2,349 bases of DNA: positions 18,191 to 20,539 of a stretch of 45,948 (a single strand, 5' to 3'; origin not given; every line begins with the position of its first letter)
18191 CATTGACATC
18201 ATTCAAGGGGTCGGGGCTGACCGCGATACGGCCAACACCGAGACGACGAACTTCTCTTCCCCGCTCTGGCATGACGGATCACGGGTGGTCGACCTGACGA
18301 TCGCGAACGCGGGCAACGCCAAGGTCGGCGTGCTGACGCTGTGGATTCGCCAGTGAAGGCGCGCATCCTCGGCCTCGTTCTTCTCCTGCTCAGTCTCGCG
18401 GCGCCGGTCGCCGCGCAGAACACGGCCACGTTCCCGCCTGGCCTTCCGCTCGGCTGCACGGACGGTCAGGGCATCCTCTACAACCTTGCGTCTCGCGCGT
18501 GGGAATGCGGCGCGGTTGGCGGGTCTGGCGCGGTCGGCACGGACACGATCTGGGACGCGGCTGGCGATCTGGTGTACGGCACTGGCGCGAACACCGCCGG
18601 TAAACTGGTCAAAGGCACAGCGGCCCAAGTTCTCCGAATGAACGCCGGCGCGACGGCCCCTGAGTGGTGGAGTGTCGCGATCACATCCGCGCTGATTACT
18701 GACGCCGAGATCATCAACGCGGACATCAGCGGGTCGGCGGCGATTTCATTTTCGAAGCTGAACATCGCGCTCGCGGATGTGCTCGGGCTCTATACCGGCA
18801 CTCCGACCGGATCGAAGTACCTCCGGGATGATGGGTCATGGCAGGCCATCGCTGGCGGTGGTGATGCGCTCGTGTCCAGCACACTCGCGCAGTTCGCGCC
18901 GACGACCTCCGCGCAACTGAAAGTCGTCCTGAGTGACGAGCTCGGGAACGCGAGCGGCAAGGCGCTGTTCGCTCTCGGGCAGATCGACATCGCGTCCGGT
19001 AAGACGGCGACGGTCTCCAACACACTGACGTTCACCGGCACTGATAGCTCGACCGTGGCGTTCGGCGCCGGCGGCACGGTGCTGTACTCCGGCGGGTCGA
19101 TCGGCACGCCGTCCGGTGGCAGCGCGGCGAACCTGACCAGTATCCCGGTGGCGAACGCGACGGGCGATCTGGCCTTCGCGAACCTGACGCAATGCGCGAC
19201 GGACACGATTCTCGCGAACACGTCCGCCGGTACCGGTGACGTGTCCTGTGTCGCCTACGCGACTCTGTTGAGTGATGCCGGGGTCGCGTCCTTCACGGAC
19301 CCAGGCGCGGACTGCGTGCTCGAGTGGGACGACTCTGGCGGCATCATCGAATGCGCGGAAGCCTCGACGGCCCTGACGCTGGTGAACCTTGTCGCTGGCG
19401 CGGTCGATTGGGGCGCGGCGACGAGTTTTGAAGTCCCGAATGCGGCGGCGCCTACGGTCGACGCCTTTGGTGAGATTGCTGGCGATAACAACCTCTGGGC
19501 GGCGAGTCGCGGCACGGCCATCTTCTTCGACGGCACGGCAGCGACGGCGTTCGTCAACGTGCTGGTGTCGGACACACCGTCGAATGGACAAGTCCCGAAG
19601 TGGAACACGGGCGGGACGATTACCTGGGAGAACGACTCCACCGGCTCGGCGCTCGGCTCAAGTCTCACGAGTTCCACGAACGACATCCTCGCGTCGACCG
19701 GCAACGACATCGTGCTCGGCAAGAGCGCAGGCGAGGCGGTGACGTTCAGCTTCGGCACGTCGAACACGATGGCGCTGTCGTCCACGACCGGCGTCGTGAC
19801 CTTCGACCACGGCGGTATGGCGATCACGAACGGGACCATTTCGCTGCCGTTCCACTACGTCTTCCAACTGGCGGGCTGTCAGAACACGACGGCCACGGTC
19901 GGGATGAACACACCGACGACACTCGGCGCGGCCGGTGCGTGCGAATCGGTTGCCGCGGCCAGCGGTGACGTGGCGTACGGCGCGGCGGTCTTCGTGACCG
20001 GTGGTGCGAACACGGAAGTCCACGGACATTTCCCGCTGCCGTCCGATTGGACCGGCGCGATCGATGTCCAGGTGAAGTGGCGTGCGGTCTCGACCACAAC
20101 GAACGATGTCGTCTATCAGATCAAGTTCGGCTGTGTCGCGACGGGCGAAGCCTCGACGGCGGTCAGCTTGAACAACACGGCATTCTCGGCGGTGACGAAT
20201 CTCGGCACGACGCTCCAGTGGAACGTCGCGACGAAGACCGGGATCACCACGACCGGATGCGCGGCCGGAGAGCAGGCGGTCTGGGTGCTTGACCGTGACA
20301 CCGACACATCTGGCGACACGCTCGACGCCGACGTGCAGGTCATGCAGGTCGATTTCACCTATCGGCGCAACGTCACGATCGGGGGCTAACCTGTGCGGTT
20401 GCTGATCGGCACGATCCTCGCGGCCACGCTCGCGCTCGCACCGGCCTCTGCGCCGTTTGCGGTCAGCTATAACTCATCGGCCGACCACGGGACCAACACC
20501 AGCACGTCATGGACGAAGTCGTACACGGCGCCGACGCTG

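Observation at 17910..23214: Fibre-position cluster of five proteins with signal-peptide-like N-termini, one ending in a PEP-CTERM exosortase sorting signal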

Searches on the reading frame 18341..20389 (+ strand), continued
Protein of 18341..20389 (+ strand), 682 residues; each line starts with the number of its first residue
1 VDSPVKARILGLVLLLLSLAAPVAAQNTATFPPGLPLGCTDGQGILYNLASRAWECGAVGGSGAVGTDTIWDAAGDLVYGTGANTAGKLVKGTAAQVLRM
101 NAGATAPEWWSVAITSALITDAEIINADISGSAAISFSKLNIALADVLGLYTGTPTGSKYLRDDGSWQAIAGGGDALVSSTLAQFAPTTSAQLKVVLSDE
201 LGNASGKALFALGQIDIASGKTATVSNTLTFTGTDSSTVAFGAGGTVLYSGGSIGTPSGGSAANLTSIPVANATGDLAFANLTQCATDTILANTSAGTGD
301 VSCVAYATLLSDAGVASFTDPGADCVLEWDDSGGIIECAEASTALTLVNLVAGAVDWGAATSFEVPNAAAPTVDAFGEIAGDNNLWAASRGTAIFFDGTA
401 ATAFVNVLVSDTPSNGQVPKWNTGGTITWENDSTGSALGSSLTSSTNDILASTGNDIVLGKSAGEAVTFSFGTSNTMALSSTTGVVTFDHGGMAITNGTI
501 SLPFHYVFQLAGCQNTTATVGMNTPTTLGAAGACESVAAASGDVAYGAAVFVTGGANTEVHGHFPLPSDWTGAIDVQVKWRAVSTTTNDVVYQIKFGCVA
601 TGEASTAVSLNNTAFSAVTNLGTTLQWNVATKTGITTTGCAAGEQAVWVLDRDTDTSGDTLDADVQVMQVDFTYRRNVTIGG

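Call 81: fold_search(model_id=the predicted structure, library=viral)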
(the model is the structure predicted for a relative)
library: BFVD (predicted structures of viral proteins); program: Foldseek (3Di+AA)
matches with E <= 10: 363; with E <= 0.001: 85
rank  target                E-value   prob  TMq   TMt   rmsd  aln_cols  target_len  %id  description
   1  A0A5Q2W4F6            3.0e-14  1.00  0.21  0.14  79.8       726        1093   16  (no name in the UniProt tables at hand)
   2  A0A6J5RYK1            2.4e-12  1.00  0.24  0.36  17.5       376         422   16  Uncharacterized protein [uncultured Caudovirales phage]
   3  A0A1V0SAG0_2          6.1e-12  1.00  0.23  0.13  41.5       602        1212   15  Collagen triple helix repeat containing protein [Catovirus CTV1]
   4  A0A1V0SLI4            9.1e-12  1.00  0.22  0.23  49.6       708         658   15  Collagen triple helix repeat containing protein [Klosneuvirus KNV1]
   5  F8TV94                5.1e-10  1.00  0.23  0.38   4.0       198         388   17  (no name in the UniProt tables at hand)
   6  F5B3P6                2.0e-09  1.00  0.22  0.64  11.0       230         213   13  (no name in the UniProt tables at hand)
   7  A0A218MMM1            2.6e-08  1.00  0.15  0.15  66.9       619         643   19  Uncharacterized protein [uncultured virus]
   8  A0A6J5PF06            6.6e-08  1.00  0.20  0.46  15.5       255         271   14  Uncharacterized protein [uncultured Caudovirales phage]
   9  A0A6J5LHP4            4.0e-07  0.97  0.12  0.09  69.0       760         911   18  C1q domain containing protein [uncultured Caudovirales phage]
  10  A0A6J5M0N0            4.7e-07  1.00  0.16  0.14  37.7       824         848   14  Phage tail repeat like [uncultured Caudovirales phage]
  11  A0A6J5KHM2            5.6e-07  0.96  0.11  0.09  44.9       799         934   15  Uncharacterized protein [uncultured Caudovirales phage]
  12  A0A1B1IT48            1.4e-06  0.98  0.12  0.13  108.0       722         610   13  (no name in the UniProt tables at hand)
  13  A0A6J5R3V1            1.4e-06  0.95  0.10  0.13  43.8       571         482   12  Collagen triple helix repeat [uncultured Caudovirales phage]
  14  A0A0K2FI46            2.0e-06  1.00  0.18  0.17   7.1       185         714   14  Uncharacterized protein [Achromobacter phage phiAxp-3]
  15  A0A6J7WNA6            2.0e-06  0.72  0.07  0.09  57.9       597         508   14  Bacteriophage lambda, Stf, side tail fibre-repeat-2 [uncultured Caudovirales phage]
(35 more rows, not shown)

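Call 94: find_encoding_contigs(protein=P0010, flank=10000, max_places=1)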
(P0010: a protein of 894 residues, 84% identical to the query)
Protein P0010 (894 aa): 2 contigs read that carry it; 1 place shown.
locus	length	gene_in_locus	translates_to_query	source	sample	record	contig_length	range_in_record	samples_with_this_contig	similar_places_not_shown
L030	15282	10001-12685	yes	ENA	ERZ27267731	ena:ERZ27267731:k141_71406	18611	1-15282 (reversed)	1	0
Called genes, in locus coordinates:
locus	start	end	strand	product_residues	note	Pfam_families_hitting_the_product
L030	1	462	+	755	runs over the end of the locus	-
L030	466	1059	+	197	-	PF24072:T7_gp14 (weak)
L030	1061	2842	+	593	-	-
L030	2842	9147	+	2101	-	PF18834:LPD22 (weak), PF18760:ART-PolyVal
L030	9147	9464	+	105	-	-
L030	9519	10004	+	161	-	-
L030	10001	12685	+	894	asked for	-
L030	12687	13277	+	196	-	-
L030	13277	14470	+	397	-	-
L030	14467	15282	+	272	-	?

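Call 95: find_encoding_contigs(protein=P0015, flank=10000, max_places=1)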
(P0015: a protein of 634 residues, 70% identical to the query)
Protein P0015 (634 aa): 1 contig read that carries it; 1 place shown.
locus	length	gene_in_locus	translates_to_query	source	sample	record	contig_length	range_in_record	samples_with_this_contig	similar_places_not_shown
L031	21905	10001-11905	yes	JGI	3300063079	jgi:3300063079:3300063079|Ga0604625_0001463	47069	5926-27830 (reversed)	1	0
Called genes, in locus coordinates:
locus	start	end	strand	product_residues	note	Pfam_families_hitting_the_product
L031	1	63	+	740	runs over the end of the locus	PF02839:CBM_5_12 (weak)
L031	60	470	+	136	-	-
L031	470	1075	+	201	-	PF24072:T7_gp14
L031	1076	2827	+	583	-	-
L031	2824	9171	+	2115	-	PF18834:LPD22, PF18760:ART-PolyVal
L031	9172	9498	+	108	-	-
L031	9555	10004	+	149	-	-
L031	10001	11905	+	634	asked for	-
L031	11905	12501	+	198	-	-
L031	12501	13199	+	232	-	-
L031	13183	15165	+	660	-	-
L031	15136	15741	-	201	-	-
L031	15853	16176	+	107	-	-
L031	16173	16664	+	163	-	PF07486:Hydrolase_2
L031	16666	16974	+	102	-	-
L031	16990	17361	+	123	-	-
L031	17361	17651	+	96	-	-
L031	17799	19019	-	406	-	PF00589:Phage_integrase (weak)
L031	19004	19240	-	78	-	-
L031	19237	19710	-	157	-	PF13443:HTH_26 (weak), PF01381:HTH_3 (weak)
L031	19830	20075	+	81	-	PF01381:HTH_3 (weak)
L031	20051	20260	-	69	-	-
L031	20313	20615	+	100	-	-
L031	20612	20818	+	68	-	-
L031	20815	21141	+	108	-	-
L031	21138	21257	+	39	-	-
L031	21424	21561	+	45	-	-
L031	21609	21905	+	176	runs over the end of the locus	-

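Call 96: find_encoding_contigs(protein=P0018, flank=10000, max_places=1)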
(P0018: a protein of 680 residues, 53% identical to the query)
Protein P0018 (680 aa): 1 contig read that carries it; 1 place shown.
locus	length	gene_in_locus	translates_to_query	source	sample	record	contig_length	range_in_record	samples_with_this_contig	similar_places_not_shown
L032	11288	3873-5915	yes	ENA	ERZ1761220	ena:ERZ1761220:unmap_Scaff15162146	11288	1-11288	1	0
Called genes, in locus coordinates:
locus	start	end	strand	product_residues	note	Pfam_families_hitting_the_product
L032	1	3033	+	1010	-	?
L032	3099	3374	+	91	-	-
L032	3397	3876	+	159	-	-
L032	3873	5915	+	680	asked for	-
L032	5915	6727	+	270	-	-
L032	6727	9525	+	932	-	-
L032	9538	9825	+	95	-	-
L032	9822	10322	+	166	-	-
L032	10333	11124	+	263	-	-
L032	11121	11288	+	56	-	?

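Call 110: search_protein_families(library=pfam, proteins=[L031:13183-15165:+, L032:6727-9525:+, L003:13059-14690:+], max_evalue=0.01)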
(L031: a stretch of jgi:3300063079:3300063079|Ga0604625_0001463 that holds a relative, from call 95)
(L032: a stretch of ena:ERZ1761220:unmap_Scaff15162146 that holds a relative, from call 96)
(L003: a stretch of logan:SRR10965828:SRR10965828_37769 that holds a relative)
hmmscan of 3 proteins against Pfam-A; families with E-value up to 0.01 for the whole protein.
L031:13183-15165:+ (660 aa): 0 families

L032:6727-9525:+ (932 aa): 0 families

L003:13059-14690:+ (543 aa): 0 families

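Call 111: search_protein_families(library=ncbifam, proteins=[L031:15043-15162:+, L032:9403-9522:+, L031:13183-15162:+, L032:6727-9522:+], max_evalue=10)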
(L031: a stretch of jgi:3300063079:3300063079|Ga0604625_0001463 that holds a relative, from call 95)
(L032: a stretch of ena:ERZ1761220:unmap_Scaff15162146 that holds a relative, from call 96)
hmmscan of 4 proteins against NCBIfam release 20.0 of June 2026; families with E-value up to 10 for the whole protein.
L031:15043-15162:+ (40 aa): 0 families

L032:9403-9522:+ (40 aa): 0 families

L031:13183-15162:+ (660 aa): 0 families

L032:6727-9522:+ (932 aa): 0 families

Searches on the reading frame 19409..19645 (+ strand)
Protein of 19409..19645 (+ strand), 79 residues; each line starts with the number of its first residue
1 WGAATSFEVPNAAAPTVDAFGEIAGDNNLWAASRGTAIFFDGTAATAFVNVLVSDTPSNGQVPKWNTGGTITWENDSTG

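Call 43: find_related_loci(query=A2, collection=genome_contigs, flank=10000)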
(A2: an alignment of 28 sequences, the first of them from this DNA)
Query A2 (79 aa) in genome_contigs; peptide patterns used: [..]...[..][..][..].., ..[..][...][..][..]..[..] (x = any residue, [..] = any of these).
91 stretches matched a pattern; 8 encode a relative of the query (tblastn E <= 1e-3); 7 distinct loci.
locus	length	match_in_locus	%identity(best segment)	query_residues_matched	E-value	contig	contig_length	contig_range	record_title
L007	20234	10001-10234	81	2-79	7e-39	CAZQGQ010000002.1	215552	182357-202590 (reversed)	MAG TPA_asm: uncultured Candidatus Saccharibacteria bacterium isolate SRP128246_co1_221 genome assembly, contig: NODE_16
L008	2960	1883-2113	79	2-78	8e-39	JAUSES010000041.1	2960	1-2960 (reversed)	MAG: bacterium isolate E14_maxbin.225_sub E14_k141_574561, whole genome shotgun sequence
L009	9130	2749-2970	77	2-75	1e-34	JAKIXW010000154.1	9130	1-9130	MAG: Acidobacteria bacterium isolate UR.bin238 NODE_154_length_9130_cov_2.927427, whole genome shotgun sequence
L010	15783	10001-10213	72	9-79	2e-32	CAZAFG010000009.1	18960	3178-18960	MAG TPA_asm: uncultured Candidatus Saccharibacteria bacterium isolate SRP286056_co2_554 genome assembly, contig: NODE_44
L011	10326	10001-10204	63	7-74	5e-25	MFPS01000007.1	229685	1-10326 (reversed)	MAG: Candidatus Magasanikbacteria bacterium RIFCSPHIGHO2_01_FULL_33_34 rifcsphigho2_01_scaffold_38, whole genome shotgun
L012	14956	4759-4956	61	9-74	3e-23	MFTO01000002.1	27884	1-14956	MAG: Candidatus Nomurabacteria bacterium RIFCSPHIGHO2_01_FULL_40_20 rifcsphigho2_01_scaffold_11164, whole genome shotgun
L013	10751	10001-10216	53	7-78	7e-23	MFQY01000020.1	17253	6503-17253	MAG: Candidatus Magasanikbacteria bacterium RIFOXYC2_FULL_40_16 rifoxyc2_full_scaffold_2168, whole genome shotgun sequen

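Call 65: find_related_loci(query=A2, collection=viral_contigs, flank=10000)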
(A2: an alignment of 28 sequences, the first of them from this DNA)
Query A2 (79 aa) in viral_contigs; peptide patterns used: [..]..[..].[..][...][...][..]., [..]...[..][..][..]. (x = any residue, [..] = any of these).
26 stretches matched a pattern; 15 encode a relative of the query (tblastn E <= 1e-3); 15 distinct loci.
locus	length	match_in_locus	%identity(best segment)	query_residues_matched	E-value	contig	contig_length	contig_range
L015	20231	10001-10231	75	1-77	2e-36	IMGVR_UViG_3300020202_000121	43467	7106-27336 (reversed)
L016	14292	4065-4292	70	6-79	7e-32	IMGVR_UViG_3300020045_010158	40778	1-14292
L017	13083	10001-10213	72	6-76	2e-31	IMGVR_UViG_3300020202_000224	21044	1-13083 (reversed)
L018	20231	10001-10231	69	1-77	2e-31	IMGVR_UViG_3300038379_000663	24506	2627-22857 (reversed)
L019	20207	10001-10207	71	6-74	1e-30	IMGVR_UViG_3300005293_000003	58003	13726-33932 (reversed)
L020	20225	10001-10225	64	5-79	6e-27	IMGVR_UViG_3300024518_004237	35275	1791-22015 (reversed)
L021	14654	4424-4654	60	4-79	5e-24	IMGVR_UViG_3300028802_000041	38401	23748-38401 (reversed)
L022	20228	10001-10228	55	4-79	1e-23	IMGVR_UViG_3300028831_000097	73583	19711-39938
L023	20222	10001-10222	54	4-77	2e-20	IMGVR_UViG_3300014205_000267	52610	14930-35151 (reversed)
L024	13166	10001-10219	55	7-79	8e-20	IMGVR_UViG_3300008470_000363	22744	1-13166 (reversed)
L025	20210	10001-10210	51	10-79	8e-19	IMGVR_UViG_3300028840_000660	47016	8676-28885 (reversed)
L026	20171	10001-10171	61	18-74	2e-18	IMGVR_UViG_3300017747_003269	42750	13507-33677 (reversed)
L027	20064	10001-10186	58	18-79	2e-17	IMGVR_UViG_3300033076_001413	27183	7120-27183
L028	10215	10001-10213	49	9-79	1e-15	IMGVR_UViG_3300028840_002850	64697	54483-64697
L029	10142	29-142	61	42-79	7e-10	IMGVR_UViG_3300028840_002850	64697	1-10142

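Call 84: search_dna_similar(query=window:19409-19645:+, collection=phages, mode=protein, max_evalue=1)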
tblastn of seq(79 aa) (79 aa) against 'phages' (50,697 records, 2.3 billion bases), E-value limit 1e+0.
No match.
